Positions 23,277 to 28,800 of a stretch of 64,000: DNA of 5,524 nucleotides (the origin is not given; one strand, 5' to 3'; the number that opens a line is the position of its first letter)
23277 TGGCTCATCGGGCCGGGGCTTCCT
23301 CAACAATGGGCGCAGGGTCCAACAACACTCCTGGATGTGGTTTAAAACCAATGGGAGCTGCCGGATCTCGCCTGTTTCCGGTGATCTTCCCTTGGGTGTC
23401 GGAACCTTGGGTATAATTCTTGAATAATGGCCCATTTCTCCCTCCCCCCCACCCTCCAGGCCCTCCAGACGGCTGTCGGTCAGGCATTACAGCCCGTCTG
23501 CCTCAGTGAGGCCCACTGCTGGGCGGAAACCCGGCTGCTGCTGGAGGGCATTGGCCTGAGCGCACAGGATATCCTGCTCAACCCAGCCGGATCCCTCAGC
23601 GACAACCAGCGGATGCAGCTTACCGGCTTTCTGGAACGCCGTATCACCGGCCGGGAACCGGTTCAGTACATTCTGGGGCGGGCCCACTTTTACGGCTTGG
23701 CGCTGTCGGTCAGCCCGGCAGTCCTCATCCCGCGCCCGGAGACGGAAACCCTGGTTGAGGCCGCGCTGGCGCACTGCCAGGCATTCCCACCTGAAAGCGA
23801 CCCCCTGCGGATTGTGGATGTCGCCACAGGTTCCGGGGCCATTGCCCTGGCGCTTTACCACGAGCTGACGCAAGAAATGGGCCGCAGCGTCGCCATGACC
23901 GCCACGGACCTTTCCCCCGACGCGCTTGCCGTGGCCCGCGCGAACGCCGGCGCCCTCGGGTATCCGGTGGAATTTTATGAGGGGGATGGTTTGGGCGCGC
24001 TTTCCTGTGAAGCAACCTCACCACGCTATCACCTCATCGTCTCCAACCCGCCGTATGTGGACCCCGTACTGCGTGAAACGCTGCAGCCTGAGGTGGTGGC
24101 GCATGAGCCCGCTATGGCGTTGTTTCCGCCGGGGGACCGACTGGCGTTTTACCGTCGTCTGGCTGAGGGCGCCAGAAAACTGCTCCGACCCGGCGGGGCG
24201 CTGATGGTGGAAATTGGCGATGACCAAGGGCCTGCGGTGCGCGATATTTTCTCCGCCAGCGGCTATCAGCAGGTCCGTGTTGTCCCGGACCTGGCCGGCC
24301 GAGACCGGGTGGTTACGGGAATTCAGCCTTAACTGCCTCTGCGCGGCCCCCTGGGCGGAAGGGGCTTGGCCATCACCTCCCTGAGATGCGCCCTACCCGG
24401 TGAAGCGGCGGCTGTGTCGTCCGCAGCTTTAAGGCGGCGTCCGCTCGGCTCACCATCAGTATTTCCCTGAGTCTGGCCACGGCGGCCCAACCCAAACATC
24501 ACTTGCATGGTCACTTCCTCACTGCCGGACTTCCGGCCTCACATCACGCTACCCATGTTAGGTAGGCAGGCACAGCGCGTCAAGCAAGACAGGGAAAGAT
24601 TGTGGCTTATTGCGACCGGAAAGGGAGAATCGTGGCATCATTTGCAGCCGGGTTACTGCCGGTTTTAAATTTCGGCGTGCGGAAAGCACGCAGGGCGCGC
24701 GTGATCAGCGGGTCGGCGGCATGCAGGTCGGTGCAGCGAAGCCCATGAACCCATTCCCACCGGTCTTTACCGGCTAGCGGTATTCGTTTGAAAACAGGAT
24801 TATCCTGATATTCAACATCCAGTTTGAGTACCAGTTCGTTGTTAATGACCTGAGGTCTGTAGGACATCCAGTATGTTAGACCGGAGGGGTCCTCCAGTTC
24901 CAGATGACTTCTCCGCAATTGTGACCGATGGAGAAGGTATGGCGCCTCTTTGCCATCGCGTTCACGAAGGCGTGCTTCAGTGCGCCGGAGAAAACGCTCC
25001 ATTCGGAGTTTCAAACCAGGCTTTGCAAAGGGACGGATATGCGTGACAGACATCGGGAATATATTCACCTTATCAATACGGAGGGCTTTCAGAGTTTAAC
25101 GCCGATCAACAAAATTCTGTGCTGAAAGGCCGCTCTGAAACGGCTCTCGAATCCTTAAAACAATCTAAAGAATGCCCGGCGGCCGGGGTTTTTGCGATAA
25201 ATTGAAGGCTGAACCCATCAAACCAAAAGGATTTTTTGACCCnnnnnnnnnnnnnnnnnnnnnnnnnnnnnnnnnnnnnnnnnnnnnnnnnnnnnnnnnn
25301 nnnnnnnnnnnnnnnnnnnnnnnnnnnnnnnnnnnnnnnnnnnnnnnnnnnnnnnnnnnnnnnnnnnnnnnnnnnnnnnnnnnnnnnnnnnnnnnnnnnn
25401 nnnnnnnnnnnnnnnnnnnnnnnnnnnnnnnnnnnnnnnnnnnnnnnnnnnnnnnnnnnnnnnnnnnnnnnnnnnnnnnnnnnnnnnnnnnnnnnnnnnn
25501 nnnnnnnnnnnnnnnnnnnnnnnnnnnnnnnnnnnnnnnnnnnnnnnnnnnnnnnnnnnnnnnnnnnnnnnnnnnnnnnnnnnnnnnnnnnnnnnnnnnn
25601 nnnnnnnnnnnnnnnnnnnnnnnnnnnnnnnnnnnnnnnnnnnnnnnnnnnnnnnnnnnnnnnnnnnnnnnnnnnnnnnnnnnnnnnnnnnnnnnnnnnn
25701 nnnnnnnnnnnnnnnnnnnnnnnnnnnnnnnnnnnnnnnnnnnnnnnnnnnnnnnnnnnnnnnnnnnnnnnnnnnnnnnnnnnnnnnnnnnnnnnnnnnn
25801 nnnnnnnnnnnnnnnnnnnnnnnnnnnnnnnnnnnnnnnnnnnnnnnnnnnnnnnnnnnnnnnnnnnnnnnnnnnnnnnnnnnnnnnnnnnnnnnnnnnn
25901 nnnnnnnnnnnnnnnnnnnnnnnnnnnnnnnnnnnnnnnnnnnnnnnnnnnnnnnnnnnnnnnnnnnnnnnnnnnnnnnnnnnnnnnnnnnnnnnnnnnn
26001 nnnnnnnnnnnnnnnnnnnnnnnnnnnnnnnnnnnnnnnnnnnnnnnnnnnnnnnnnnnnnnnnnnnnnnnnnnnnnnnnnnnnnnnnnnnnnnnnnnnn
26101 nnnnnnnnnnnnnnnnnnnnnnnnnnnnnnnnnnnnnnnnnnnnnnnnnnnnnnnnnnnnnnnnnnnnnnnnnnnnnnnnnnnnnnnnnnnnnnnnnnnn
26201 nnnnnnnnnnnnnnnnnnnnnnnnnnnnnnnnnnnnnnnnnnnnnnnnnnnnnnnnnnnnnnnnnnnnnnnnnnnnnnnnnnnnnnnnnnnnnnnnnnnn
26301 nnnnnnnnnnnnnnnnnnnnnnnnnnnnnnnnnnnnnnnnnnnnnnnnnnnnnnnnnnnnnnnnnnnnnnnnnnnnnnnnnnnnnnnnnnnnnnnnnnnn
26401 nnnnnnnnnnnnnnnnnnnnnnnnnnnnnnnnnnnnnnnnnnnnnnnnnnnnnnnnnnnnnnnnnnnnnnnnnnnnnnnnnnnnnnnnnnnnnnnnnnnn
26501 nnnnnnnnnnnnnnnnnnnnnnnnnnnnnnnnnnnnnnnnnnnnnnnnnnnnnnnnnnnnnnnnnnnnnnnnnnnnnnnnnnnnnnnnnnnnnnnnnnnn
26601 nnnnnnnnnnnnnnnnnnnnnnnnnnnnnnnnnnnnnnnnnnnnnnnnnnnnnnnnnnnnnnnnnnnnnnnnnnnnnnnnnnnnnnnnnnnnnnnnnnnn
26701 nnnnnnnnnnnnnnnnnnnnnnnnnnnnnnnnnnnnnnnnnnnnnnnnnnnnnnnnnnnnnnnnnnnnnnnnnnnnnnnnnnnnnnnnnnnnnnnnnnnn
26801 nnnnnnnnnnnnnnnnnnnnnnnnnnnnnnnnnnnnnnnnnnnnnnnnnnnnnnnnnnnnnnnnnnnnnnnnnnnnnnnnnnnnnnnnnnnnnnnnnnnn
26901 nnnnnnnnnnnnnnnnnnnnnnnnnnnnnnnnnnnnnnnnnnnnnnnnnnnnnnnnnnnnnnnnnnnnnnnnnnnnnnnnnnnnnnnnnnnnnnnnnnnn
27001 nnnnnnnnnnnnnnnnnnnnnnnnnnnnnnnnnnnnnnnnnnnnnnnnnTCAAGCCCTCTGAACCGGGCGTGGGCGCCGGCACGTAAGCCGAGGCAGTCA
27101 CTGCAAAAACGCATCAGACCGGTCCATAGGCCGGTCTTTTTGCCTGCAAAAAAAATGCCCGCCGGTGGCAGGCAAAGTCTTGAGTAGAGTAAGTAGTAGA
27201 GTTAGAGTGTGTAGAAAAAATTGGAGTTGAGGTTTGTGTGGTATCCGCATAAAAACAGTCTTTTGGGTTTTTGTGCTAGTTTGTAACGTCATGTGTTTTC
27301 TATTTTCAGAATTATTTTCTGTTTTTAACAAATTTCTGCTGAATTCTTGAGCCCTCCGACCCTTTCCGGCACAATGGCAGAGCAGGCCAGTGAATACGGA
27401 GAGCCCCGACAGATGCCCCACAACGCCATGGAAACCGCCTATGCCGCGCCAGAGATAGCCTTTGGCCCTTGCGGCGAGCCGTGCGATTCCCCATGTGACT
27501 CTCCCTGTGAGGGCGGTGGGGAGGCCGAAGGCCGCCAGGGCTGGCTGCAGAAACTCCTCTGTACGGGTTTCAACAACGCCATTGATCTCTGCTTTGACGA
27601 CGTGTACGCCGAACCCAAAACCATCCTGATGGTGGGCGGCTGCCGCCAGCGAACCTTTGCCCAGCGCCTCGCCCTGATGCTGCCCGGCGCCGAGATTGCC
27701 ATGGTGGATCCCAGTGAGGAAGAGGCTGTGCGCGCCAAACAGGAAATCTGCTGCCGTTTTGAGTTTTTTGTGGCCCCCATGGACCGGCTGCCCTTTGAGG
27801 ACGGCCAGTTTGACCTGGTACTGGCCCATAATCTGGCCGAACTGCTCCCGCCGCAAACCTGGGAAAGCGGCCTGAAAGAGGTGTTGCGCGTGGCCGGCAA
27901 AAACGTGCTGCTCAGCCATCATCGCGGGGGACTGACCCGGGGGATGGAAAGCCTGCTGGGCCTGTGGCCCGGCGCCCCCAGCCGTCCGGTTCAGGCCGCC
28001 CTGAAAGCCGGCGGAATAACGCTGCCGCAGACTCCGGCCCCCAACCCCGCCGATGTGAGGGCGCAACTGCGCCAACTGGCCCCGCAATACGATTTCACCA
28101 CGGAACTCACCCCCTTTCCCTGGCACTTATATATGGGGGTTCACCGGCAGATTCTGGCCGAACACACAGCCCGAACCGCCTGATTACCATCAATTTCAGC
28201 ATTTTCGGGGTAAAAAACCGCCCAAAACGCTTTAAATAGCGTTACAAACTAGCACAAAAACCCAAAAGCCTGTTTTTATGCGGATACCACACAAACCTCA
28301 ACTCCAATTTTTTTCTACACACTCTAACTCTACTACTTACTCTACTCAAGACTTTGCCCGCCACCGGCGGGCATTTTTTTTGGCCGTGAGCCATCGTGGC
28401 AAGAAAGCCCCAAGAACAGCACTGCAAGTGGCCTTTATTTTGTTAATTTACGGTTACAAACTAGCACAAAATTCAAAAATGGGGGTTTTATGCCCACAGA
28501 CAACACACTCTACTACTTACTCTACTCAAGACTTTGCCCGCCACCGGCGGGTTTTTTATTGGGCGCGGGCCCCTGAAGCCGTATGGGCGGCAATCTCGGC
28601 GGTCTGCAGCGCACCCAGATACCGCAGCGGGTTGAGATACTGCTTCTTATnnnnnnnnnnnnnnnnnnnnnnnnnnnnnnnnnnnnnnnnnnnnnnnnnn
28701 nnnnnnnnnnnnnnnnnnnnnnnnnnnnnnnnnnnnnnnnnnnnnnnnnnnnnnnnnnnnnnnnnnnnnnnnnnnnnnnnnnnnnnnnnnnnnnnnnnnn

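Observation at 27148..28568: Three copies of a promoter/G-poor-transcript/terminator module (putative sRNA family) bracket a Cys-rich methyltransferase, two of them in inverted orientation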

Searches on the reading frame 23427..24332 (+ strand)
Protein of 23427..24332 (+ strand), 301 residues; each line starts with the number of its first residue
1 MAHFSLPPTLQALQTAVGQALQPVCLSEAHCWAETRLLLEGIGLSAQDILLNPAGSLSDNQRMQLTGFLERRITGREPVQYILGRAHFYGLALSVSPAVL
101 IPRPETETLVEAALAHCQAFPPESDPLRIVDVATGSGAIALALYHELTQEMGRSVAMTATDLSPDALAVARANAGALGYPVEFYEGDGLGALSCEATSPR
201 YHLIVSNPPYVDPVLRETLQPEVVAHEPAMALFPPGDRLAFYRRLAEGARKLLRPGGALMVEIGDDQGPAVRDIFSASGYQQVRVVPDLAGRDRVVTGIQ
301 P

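Call 9: search_protein_families(library=pfam, proteins=[window:23427-24332:+])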
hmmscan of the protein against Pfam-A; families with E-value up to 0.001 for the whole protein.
window:23427-24332:+ (301 aa): 4 families
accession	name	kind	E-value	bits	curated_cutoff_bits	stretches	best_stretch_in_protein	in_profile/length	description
PF13847.12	Methyltransf_31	-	3.4e-08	33.7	27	1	127-262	5-110/145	Methyltransferase domain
PF05175.20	MTS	-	4.3e-08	33.4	23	1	128-212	34-110/170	Methyltransferase small domain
PF17827.6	PrmC_N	-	5.6e-07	30.5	23.4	1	37-84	24-71/71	PrmC N-terminal domain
PF13649.12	Methyltransf_25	-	6e-07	30.5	27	1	129-206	1-70/97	Methyltransferase domain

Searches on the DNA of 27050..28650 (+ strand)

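Call 18: search_rna_families(source=window, start=27050, end=28650, threshold=evalue, max_evalue=10)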
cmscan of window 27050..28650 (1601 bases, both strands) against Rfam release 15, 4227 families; matches with E-value up to 10: 13.
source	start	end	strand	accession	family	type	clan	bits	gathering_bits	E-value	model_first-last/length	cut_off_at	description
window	28278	28382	+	RF00034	RprA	Gene; sRNA;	-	24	70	6.6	1-108/108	no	RprA RNA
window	28281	28379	+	RF02702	AgvB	Gene; sRNA;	-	20.2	56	0.63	1-62/62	no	Anti GcvB sRNA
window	28325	28388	+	RF00519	suhB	Gene; sRNA;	CL00108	19.5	41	0.4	1-77/77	no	Makes More Granules Regulator RNA (mmgR)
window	28339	28380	+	RF02278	Betaproteobacteria_toxic_sRNA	Gene; sRNA;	-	19.2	50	0.64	1-64/64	no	Betaproteobacteria toxic small RNA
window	27150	27247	-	RF02702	AgvB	Gene; sRNA;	-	16.1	56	5.9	1-62/62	no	Anti GcvB sRNA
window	27412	27516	-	RF01872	MEG3_2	Gene; lncRNA;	-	15.5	60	4.6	1-105/105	no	Maternally expressed 3 conserved region 2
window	27149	27190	-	RF02278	Betaproteobacteria_toxic_sRNA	Gene; sRNA;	-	14.9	50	7.7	1-64/64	no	Betaproteobacteria toxic small RNA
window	27492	27540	-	RF03012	Mu-gpT-DE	Gene; sRNA;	-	14.3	49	5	1-53/53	no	Mu-gpT-DE RNA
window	28346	28381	+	RF02837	anti-hemB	Gene; sRNA;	-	14.2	49.5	3.8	1-81/81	no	Burkholderia RNA 7 (anti-hemB)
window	27103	27179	+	RF00599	SNORA77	Gene; snRNA; snoRNA; HACA-box;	-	14.1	42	7.5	1-125/125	no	Small nucleolar RNA SNORA77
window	28468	28557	+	RF01394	isrK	Gene; sRNA;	-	13.9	50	5.1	1-77/77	no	isrK Hfq binding RNA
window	27852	27882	+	RF03157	L31-Gammaproteobacteria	Cis-reg; leader;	CL00118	13.9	33.2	7.6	1-53/53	no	L31-Gammaproteobacteria ribosomal protein leader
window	28600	28645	+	RF02940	COG3860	Cis-reg;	-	13.8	42.5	4.2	1-54/54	no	COG3860 RNA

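Call 59: search_rna_families(sources=[L016, L011, L018, L012, L017], threshold=gathering)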
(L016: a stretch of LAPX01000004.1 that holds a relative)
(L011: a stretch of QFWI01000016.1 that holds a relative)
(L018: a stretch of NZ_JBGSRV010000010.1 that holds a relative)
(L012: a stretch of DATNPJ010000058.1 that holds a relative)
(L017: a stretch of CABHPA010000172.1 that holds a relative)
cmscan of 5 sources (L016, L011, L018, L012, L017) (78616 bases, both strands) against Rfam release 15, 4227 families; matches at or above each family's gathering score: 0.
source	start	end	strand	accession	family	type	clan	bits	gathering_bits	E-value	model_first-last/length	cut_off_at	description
